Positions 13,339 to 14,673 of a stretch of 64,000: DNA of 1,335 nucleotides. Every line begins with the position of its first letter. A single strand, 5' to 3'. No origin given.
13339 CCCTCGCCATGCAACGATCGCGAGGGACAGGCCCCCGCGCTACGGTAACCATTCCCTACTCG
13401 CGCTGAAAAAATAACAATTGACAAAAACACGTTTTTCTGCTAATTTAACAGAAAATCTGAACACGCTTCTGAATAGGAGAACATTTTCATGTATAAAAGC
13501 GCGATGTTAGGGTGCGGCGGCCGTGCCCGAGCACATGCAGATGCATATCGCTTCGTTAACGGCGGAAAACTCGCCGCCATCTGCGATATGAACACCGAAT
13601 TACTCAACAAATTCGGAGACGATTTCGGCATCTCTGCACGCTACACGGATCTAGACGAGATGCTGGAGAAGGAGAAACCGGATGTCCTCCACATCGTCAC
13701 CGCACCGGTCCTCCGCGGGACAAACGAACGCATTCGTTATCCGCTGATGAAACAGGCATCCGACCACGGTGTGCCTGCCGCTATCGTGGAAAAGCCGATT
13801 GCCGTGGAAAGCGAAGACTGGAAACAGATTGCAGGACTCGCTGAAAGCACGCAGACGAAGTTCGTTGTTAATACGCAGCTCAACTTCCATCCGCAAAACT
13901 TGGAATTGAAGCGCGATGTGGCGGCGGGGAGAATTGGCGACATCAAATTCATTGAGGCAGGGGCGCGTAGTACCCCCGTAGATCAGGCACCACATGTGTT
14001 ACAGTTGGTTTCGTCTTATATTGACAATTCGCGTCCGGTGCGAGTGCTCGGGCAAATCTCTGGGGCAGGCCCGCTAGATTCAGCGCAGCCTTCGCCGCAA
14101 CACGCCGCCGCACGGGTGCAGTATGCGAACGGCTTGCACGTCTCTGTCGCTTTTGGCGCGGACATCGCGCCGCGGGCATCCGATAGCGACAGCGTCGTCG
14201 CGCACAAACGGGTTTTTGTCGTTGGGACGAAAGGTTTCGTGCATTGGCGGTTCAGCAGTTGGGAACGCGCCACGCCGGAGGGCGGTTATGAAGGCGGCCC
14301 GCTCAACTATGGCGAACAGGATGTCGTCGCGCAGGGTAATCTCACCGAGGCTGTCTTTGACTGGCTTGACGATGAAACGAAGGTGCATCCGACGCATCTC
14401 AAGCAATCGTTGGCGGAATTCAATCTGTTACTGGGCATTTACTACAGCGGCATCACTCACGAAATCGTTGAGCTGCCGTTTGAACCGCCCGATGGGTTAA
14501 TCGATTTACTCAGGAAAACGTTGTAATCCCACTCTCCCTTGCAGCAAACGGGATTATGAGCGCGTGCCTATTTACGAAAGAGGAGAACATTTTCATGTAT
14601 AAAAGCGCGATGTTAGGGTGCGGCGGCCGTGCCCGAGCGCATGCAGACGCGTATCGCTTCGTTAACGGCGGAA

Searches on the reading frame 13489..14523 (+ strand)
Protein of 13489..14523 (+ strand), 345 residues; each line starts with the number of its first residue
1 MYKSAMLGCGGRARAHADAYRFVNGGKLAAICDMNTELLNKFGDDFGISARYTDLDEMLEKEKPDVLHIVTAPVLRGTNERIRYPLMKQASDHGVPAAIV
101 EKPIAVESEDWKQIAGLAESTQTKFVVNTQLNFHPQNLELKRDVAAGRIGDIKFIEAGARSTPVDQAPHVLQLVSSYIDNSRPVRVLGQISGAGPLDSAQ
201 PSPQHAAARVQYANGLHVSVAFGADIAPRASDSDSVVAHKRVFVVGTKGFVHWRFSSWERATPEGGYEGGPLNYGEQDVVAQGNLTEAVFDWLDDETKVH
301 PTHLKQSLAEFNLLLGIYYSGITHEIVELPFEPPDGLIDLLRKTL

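Call 21: search_protein_families(library=pfam, max_evalue=0.00001, proteins=[window:13489-14523:+])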
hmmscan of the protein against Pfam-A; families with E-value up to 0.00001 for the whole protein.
seq(345 aa): 1 family
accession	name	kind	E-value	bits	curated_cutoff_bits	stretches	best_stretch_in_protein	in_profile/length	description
PF01408.29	GFO_IDH_MocA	-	6.8e-16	59.5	24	1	4-128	3-119/120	Oxidoreductase family, NAD-binding Rossmann fold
